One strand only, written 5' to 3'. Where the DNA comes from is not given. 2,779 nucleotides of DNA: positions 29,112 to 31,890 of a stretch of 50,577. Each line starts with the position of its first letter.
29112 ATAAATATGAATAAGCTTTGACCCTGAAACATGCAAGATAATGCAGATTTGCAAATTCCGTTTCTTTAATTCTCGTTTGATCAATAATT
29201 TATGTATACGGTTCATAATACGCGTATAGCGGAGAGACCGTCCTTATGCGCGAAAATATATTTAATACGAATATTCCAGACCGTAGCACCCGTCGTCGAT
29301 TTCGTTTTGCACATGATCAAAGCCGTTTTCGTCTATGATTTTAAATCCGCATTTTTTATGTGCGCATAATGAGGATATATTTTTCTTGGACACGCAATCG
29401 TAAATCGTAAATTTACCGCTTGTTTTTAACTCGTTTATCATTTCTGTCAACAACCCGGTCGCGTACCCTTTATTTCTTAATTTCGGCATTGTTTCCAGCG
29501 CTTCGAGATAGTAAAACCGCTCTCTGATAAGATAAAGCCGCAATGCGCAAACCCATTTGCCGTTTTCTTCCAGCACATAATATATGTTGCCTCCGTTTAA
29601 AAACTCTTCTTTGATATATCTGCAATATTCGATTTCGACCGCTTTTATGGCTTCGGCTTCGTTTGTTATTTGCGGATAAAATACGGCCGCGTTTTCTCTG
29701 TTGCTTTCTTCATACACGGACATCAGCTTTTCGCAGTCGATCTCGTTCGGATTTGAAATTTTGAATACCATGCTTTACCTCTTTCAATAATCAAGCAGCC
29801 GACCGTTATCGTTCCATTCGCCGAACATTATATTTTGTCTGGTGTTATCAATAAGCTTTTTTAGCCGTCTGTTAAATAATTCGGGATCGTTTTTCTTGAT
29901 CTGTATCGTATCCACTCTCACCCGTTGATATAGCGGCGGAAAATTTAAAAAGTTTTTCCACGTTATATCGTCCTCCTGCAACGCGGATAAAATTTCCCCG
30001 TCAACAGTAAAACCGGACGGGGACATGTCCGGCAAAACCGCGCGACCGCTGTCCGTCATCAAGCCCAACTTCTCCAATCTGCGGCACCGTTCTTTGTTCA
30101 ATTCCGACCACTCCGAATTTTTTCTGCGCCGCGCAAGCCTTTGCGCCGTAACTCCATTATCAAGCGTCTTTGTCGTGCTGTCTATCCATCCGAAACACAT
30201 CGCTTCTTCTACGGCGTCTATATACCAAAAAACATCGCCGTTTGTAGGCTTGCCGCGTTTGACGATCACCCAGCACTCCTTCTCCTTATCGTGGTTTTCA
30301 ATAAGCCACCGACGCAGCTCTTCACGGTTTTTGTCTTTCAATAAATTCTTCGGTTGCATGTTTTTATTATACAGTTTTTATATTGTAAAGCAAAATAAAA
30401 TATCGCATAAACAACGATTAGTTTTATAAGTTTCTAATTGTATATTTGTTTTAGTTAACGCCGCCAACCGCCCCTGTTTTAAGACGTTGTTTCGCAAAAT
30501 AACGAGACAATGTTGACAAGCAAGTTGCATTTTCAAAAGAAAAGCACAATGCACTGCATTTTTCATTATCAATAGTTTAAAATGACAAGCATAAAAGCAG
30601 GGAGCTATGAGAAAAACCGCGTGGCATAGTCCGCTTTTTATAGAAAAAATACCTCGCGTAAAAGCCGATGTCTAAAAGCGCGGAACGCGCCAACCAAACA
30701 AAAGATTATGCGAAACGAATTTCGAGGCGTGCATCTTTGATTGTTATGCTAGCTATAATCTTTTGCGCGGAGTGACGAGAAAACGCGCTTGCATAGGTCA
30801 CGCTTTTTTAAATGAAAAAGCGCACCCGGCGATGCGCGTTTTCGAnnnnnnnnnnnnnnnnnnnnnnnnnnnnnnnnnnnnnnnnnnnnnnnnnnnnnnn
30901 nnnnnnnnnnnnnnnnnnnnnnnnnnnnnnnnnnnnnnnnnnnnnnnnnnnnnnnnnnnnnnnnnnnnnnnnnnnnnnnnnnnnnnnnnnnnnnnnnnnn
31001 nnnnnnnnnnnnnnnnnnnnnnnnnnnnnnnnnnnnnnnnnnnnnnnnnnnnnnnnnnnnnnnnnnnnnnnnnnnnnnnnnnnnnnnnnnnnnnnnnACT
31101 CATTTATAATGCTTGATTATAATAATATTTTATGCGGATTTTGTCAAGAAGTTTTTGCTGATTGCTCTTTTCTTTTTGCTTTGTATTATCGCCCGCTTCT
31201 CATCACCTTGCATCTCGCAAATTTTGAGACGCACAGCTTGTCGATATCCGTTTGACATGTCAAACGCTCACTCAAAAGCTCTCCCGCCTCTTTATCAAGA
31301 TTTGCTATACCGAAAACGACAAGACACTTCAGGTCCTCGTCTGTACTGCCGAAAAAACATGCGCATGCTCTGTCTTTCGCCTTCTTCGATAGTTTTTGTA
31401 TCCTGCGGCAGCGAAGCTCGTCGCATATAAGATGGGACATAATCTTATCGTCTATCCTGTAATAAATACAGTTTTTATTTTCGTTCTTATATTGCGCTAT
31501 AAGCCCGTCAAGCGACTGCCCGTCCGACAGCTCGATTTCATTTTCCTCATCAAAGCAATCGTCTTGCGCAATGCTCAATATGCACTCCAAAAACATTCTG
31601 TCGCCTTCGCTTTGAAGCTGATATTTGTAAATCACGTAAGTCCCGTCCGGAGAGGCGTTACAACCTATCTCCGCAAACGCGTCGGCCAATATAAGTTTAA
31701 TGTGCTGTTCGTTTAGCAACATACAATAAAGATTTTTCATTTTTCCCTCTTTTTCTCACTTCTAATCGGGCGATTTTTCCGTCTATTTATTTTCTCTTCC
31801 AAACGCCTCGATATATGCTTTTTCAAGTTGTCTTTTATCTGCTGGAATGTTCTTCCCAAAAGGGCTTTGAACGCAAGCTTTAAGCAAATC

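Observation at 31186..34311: Compact low-GC four-gene cassette of unrecognisable cytoplasmic proteins next to tRNA-Asn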

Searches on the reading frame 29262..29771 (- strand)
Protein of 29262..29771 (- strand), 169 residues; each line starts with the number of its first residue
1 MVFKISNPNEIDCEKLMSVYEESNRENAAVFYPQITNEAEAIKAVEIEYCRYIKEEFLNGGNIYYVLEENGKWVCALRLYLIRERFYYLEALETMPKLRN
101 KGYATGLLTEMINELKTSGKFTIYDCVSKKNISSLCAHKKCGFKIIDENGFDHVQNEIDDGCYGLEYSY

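Call 9: search_protein_families(library=pfam, proteins=[window:29262-29771:-], max_evalue=0.001)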
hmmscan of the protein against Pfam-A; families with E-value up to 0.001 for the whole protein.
window:29262-29771:- (169 aa): 7 families
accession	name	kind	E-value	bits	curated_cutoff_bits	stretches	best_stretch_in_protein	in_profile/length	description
PF00583.31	Acetyltransf_1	-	7.6e-10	39.5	20.7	1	47-143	18-116/116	Acetyltransferase (GNAT) family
PF12746.13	GNAT_acetyltran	-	1.1e-05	25.6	26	1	55-145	151-236/243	GNAT acetyltransferase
PF08445.16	FR47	-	1.2e-05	25.7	22.1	1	81-149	16-83/86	FR47-like protein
PF13508.13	Acetyltransf_7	-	3.5e-05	24.5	27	1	62-144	3-83/84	Acetyltransferase (GNAT) domain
PF13673.13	Acetyltransf_10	-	0.0002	21.8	23.6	1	51-149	20-113/128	Acetyltransferase (GNAT) domain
PF13420.13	Acetyltransf_4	-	0.0004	20.9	24.3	1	6-146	2-137/155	Acetyltransferase (GNAT) domain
PF13302.13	Acetyltransf_3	-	0.00068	20.8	25.4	1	23-144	20-138/138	Acetyltransferase (GNAT) domain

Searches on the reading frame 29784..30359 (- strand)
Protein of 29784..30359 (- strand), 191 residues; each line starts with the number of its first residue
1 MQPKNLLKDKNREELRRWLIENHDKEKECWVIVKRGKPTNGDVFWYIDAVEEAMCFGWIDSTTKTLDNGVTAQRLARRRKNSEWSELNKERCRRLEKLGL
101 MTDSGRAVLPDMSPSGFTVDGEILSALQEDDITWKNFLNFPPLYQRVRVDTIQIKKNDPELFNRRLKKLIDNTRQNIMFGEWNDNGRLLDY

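Call 9: search_protein_families(library=pfam, proteins=[window:29784-30359:-], max_evalue=0.001)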
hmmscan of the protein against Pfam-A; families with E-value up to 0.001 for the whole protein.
window:29784-30359:- (191 aa): 1 family
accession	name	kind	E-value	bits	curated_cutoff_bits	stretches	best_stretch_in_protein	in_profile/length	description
PF13376.11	OmdA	-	7.4e-10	39.1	25.6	1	117-176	2-60/60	Bacteriocin-protection, YdeI or OmpD-Associated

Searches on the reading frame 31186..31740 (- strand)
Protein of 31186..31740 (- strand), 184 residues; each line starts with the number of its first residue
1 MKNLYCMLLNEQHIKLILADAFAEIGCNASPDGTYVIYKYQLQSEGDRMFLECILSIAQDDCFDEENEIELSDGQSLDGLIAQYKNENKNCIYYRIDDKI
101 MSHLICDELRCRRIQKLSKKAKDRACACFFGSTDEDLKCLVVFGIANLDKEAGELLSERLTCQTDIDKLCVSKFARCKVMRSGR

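Call 4: search_protein_families(library=pfam, proteins=[window:31186-31740:-], max_evalue=1)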
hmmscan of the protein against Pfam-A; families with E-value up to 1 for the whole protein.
window:31186-31740:- (184 aa): 1 family
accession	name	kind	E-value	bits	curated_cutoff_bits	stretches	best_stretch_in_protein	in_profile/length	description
PF19024.5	DUF5750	-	0.13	13.2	27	0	130-168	7-45/91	Family of unknown function (DUF5750)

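Call 5: search_protein_families(library=padloc, proteins=[window:31186-31740:-], max_evalue=1)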
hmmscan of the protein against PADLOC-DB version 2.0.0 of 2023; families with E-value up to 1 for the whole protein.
window:31186-31740:- (184 aa): 0 families

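Call 6: search_protein_families(library=ncbifam, proteins=[window:31186-31740:-], max_evalue=1)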
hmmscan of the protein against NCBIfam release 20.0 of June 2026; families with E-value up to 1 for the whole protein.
window:31186-31740:- (184 aa): 0 families

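Call 12: search_protein_families(library=phrogs, proteins=[window:31186-31740:-], max_evalue=1)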
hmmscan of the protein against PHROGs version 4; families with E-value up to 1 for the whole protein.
window:31186-31740:- (184 aa): 2 families
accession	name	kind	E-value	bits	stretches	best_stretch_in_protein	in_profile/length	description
phrog_24900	-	unknown function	0.091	12.9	1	30-101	185-256/347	-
phrog_13879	-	unknown function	0.22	10.7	1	4-117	244-355/571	-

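Call 28: find_homologous_proteins(query=window:31186-31740:-, max_evalue=0.001)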
Query window:31186-31740:- (184 aa): 1 proteins with E <= 0.001 among 54 candidates.
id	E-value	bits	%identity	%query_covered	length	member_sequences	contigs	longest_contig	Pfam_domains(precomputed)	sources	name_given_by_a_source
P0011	2.1e-117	407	100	100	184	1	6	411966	-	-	-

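Call 77: find_related_loci(query=window:31186-31740:-, collection=viral_contigs, flank=8000)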
Query window:31186-31740:- (184 aa) in viral_contigs; peptide patterns used: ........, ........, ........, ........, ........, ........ (x = any residue, [..] = any of these).
4 stretches matched a pattern, but none encodes a relative of the query by tblastn (E <= 1e-3).

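Call 97: search_solved_structures(query=window:31186-31740:-, max_evalue=1)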
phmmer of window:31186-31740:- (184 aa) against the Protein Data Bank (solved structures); distinct sequences matched with E-value up to 1: 0.
